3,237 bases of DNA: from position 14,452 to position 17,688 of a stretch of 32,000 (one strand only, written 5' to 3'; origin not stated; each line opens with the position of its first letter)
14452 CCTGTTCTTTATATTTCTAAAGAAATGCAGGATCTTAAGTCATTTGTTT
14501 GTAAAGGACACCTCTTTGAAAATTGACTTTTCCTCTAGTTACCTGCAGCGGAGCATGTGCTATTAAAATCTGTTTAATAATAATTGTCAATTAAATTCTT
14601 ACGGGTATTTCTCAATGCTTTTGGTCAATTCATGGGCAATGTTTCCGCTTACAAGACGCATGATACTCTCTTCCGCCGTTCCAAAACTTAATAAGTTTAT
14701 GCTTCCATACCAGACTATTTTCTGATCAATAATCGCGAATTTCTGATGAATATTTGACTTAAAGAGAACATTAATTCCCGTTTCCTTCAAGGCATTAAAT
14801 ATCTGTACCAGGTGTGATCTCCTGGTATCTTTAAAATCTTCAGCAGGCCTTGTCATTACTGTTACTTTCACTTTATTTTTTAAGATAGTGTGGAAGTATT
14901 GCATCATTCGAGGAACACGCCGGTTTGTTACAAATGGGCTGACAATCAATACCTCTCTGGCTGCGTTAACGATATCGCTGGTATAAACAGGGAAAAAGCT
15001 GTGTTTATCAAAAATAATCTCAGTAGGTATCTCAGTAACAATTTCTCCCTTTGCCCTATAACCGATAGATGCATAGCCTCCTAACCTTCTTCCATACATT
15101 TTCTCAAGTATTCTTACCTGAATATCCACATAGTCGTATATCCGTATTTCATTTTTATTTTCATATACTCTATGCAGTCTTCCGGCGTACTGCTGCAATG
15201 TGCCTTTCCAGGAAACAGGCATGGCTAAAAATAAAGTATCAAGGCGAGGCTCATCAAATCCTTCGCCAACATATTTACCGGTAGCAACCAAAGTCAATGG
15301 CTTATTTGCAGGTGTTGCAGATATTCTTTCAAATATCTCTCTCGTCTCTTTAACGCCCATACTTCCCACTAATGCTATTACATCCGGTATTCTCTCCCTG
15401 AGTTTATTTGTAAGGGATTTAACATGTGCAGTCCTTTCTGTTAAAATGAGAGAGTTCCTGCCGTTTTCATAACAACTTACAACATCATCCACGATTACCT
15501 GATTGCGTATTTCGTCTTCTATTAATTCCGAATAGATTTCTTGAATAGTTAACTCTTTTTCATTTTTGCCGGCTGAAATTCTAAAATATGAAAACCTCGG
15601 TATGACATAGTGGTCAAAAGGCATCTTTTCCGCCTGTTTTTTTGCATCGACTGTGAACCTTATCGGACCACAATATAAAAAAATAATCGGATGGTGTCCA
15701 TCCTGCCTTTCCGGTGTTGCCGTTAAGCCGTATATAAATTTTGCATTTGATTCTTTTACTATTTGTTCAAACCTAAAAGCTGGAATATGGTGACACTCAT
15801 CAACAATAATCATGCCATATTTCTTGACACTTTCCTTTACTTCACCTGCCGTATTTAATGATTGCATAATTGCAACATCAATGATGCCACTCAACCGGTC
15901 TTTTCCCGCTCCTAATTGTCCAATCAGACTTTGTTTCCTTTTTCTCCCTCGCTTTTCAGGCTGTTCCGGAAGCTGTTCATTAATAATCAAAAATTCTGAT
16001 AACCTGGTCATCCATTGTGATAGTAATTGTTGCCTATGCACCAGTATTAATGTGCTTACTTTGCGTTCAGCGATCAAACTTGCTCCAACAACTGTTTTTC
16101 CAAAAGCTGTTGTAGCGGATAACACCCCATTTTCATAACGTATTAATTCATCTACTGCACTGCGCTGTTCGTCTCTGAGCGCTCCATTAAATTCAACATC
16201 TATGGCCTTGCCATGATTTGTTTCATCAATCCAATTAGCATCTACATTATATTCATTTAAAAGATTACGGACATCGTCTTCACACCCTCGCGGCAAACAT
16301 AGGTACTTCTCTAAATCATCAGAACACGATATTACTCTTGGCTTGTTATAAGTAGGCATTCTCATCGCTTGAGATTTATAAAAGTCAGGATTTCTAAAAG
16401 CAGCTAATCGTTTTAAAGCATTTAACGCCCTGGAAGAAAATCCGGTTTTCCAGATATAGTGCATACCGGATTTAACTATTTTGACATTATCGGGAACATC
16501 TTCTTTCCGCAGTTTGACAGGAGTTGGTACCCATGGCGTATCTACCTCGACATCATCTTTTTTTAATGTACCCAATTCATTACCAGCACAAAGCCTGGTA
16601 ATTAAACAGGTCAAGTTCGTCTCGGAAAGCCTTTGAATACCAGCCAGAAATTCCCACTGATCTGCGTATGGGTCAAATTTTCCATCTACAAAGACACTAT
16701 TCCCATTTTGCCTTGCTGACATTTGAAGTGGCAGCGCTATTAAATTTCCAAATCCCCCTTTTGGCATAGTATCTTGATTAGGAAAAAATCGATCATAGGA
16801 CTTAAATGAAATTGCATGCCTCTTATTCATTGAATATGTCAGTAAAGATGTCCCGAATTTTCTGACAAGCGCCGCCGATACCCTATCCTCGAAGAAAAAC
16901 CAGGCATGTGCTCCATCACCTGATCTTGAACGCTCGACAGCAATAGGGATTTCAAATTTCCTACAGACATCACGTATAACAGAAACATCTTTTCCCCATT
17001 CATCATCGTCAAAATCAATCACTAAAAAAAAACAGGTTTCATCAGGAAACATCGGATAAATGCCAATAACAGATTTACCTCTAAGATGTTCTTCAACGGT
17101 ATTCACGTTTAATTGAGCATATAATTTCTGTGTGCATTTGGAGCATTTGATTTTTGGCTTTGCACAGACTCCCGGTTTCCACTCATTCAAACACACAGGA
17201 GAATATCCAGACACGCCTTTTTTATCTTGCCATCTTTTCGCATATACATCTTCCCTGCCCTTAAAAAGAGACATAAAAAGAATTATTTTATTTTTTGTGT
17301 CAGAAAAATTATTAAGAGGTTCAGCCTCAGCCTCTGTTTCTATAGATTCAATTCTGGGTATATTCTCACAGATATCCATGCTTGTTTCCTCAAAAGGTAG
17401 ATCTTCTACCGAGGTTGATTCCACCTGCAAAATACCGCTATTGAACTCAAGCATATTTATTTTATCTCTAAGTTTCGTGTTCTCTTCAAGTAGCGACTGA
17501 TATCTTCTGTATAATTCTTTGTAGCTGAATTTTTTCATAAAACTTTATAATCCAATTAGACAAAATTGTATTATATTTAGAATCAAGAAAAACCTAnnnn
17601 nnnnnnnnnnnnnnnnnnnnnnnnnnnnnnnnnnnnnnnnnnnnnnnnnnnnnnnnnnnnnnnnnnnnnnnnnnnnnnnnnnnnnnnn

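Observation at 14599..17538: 979-aa primase(AEP)-like + SF2 helicase + HKD/PLD nuclease fusion: candidate single-protein conflict/defence system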

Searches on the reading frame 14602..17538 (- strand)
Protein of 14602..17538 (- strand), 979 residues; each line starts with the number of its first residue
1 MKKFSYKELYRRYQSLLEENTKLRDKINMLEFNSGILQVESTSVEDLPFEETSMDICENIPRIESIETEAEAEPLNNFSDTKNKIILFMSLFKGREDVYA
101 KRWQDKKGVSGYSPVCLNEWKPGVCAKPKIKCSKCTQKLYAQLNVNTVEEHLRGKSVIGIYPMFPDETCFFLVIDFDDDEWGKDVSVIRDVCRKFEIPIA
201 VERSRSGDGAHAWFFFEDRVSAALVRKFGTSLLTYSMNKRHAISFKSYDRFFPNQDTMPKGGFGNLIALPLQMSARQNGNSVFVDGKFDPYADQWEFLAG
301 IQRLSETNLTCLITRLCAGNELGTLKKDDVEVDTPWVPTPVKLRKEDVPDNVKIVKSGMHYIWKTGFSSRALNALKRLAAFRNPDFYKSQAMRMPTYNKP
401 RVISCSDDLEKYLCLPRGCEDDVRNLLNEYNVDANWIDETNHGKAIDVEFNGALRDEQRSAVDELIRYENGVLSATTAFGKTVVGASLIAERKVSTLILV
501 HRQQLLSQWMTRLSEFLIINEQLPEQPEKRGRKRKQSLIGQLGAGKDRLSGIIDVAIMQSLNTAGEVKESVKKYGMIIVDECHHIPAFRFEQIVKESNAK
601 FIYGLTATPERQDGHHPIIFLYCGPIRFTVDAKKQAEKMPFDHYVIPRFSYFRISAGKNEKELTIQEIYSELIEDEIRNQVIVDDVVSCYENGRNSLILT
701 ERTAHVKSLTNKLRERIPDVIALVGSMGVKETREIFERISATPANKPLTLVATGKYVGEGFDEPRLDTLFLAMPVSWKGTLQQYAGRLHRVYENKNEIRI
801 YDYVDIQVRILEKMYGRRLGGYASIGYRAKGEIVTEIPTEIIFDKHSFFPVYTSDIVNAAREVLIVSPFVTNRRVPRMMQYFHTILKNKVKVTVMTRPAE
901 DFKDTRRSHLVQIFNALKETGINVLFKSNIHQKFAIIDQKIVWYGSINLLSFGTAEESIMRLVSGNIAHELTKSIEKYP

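Call 6: search_protein_families(library=pfam, proteins=[window:14602-17538:-], max_evalue=1)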
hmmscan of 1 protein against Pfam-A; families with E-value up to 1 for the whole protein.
window:14602-17538:- (979 aa): 12 families
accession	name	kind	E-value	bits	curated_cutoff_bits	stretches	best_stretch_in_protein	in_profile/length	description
PF22548.2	AEP-TOTE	-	6.9e-101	337.1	27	1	84-310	2-228/230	TOTE conflict system, Archaeo-Eukaryotic Primase domain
PF04851.21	ResIII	-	7.1e-23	81.8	22.5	1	453-611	3-164/164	Type III restriction enzyme, res subunit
PF13091.12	PLDc_2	-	1e-10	42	27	1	854-976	3-129/132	PLD-like domain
PF00270.35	DEAD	-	9.6e-10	38.9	26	1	457-611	3-162/167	DEAD/DEAH box helicase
PF00271.37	Helicase_C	-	5.5e-05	23.8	23.5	1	687-791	10-109/110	Helicase conserved C-terminal domain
PF16565.11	MIT_C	-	0.0047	17.3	25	1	856-940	12-102/142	Phospholipase D-like domain at C-terminus of MIT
PF00614.28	PLDc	-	0.015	15.7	21.9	1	931-949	6-24/28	Phospholipase D Active site motif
PF22679.2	T1R_D3-like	-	0.052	14.4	27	1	658-803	28-156/158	Type I restriction enzyme subunit R domain 3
PF09565.16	RE_NgoFVII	-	0.17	11.6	23.8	1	852-931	8-88/162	NgoFVII restriction endonuclease N-terminal PLD domain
PF20955.3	Caud_bapl16_4th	-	0.19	12.4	27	1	833-873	14-54/72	Phage tail base-plate attachment protein C-terminal barrel domain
PF02183.23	HALZ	-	0.21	12.2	28.1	1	4-30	12-38/43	Homeobox associated leucine zipper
PF00170.26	bZIP_1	-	0.86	10.2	27.6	0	2-31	24-53/64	bZIP transcription factor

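Call 7: search_protein_families(library=ncbifam, proteins=[window:14602-17538:-], max_evalue=1)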
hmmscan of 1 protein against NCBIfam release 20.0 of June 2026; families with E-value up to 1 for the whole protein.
window:14602-17538:- (979 aa): 13 families
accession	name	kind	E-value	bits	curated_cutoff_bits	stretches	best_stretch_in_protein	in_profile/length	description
NF040561.1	PrimPol_Msp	equivalog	5.4e-33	114.3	200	2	143-314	159-343/515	CRISPR-associated primase-polymerase type A1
NF045503.1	repair_heli_XPB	equivalog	7.9e-15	54.4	610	1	453-713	183-438/548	DNA repair helicase XPB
TIGR04095.1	dnd_restrict_1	equivalog_domain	2.2e-12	46.8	600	1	454-714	9-266/451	DNA phosphorothioation system restriction enzyme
NF053632.1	heli_RadD_YejH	equivalog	8e-12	44.2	720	1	454-810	3-361/573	DNA repair helicase RadD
TIGR00603.1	rad25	subfamily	3.9e-07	28.7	328.7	1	425-615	232-419/734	DNA repair helicase rad25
TIGR00348.1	hsdR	subfamily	7.2e-05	21.5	284.55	1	733-807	585-658/674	HsdR family type I site-specific deoxyribonuclease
NF040738.1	nickel_Mua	equivalog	0.01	15.9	75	1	2-40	133-171/185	nickel-binding protein Mua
NF038319.1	DISARM_DrmC_I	equivalog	0.017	14.6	133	1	855-949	101-203/236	DISARM system phospholipase D-like protein DrmC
NF010491.0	PRK13912.1-2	equivalog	0.021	14.6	225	1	923-949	116-142/180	nuclease NucT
NF003673.1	PRK05298.1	equivalog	0.027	12.8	743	1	458-518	14-79/653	excinuclease ABC subunit UvrB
NF046051.1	restrict_EcoAI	equivalog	0.032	12.6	550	1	545-615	241-319/768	EcoAI/FtnUII family type I restriction enzme subunit R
TIGR00631.1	uvrb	equivalog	0.033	12.4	750.1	1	469-517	30-78/658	excinuclease ABC subunit UvrB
NF010490.0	PRK13912.1-1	equivalog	0.078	13.1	211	1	901-949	77-124/159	nuclease NucT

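Call 8: search_protein_families(library=padloc, proteins=[window:14602-17538:-], max_evalue=1)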
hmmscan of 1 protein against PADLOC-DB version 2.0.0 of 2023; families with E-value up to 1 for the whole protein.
window:14602-17538:- (979 aa): 18 families
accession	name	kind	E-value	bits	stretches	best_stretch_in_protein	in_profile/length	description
PDLC01465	PrimPol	-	9.8e-90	298.9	1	80-381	18-275/276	"CAS-I,CAS-II,CAS-III,CAS-IV,CAS-V,CAS-VI; associated"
PDLC01101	PrimPol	-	3.2e-25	86.8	2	141-309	162-334/490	adaptation polymerase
PDLC02707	PbeA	-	8e-20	69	2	449-613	248-417/672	PbeA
PDLC02704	PbeA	-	5.5e-15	52.9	1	451-634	252-445/682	PbeA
PDLC03924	MkoC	-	1.4e-12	44.5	1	857-958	1002-1112/1136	-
PDLC03659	mREase_IV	-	1.4e-10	37.7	1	470-805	241-567/945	Type IV methyl-directed restriction enzyme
PDLC03658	mREase_IV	-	5.3e-08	29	1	554-804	315-558/953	Type IV methyl-directed restriction enzyme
PDLC02706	PbeA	-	3.7e-06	23.8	1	450-612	266-434/722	PbeA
PDLC02614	DrmC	-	1.1e-05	23.2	1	856-955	30-126/153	DrmC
PDLC03922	MkoB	-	1.6e-05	22.4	1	858-955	487-571/610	-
PDLC00201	HamB2|HamB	-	3.1e-05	20.5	1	449-500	99-150/721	DEAD-box helicase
PDLC02703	PbeA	-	3.4e-05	20.6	1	439-613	232-408/626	PbeA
PDLC03040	REase_I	-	3.6e-05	19.8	1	744-811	621-687/1029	Type I restriction enzyme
PDLC00180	HamB1|HamB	-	0.0001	19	1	453-500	100-147/709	DEAD-box helicase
PDLC02508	BrxL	-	0.0025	14.1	1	854-940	556-652/698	BrxL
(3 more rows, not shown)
